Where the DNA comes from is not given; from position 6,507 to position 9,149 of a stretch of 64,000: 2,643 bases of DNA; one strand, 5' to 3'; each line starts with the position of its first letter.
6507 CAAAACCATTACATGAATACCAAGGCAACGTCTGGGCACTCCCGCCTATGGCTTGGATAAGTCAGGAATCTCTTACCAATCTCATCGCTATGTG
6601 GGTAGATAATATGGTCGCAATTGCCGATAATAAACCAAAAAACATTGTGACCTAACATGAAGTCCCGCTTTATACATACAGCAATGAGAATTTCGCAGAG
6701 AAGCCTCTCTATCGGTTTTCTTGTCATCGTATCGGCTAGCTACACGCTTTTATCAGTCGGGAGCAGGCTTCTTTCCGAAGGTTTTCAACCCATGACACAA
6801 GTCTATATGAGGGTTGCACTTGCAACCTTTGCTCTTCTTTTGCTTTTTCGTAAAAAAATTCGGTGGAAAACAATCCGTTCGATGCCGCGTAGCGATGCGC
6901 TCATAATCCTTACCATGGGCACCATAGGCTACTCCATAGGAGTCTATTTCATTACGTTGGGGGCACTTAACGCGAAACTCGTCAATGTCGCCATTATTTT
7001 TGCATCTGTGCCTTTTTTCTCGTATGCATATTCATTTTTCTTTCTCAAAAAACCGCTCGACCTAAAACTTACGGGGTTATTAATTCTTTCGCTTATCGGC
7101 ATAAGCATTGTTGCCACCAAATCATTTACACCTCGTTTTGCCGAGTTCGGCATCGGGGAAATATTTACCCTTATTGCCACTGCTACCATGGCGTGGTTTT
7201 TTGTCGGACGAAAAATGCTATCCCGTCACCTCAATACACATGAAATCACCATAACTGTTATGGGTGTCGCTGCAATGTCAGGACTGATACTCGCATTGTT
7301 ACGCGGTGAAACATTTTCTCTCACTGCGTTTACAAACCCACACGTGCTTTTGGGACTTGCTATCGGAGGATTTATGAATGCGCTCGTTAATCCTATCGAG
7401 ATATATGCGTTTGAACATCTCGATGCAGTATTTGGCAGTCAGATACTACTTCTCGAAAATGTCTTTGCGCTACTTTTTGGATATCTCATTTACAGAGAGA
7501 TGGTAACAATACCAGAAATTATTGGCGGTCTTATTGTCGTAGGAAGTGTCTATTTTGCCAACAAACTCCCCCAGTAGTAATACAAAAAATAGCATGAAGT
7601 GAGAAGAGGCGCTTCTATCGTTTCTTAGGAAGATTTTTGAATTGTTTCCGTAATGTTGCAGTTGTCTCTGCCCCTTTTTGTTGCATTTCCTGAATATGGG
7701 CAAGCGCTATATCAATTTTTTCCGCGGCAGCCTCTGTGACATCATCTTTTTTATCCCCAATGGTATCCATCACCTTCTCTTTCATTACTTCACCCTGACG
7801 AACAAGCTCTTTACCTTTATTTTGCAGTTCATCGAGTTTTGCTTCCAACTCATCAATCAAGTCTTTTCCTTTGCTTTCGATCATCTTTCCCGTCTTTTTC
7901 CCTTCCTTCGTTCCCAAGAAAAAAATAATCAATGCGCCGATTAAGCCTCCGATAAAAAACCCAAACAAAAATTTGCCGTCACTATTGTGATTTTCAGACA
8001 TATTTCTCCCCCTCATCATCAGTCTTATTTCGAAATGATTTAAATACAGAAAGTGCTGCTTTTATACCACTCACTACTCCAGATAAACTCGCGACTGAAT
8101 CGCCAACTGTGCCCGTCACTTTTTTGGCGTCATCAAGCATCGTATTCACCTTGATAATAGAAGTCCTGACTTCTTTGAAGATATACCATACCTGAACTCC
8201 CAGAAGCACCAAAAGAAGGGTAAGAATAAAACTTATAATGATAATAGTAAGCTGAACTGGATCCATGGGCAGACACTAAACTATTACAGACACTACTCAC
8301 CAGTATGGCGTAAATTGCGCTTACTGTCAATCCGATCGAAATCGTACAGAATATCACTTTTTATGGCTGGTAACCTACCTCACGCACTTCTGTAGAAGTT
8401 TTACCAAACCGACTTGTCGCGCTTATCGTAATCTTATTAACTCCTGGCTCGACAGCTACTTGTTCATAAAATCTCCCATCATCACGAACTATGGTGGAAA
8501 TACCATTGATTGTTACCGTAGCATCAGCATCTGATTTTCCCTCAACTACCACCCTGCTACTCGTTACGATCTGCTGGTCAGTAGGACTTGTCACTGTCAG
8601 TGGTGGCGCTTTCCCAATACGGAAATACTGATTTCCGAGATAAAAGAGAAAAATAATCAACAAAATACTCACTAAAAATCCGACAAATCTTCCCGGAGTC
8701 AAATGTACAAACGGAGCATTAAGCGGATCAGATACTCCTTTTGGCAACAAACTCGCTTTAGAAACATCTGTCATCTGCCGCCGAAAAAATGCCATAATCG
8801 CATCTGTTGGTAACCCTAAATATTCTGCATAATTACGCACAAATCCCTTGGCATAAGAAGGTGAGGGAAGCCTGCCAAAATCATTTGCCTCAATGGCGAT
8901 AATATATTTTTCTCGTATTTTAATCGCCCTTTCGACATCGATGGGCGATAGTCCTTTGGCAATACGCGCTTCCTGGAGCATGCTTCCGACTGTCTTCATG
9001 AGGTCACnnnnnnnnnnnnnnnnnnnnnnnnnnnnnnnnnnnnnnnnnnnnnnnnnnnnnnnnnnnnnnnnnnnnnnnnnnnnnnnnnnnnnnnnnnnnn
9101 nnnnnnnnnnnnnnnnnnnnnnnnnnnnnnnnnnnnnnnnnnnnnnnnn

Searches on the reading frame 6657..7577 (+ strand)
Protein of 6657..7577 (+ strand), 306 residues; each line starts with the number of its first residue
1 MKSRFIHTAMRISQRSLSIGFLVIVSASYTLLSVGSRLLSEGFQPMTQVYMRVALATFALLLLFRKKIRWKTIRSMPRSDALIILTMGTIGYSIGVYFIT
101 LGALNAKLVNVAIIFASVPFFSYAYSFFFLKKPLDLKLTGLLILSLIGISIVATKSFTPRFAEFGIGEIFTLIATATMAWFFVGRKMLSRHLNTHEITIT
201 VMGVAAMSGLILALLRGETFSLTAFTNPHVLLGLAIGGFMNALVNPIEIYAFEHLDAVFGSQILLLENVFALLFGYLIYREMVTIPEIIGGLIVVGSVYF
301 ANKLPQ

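Call 58: search_protein_families(library=pfam, proteins=[window:6657-7577:+], max_evalue=0.00001)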
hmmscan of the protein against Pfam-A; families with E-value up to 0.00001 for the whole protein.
window:6657-7577:+ (306 aa): 1 family
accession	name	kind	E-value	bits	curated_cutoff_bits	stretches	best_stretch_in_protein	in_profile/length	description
PF00892.27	EamA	-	3.6e-23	82.8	28.2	2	166-301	2-133/135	EamA-like transporter family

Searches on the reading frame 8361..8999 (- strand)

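Call 58: search_protein_families(library=pfam, proteins=[window:8361-8999:-], max_evalue=0.00001)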
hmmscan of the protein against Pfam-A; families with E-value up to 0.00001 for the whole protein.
window:8361-8999:- (212 aa): 3 families
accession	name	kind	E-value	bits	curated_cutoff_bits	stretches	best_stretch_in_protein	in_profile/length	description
PF13413.12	HTH_25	-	5.1e-22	77.9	24.6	1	7-67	1-61/62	Helix-turn-helix domain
PF09136.16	Glucodextran_B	-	4.4e-15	55.8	27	1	132-208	1-79/83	Glucodextranase, domain B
PF12844.13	HTH_19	-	8.9e-07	29.2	30.2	1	5-69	1-59/64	Helix-turn-helix domain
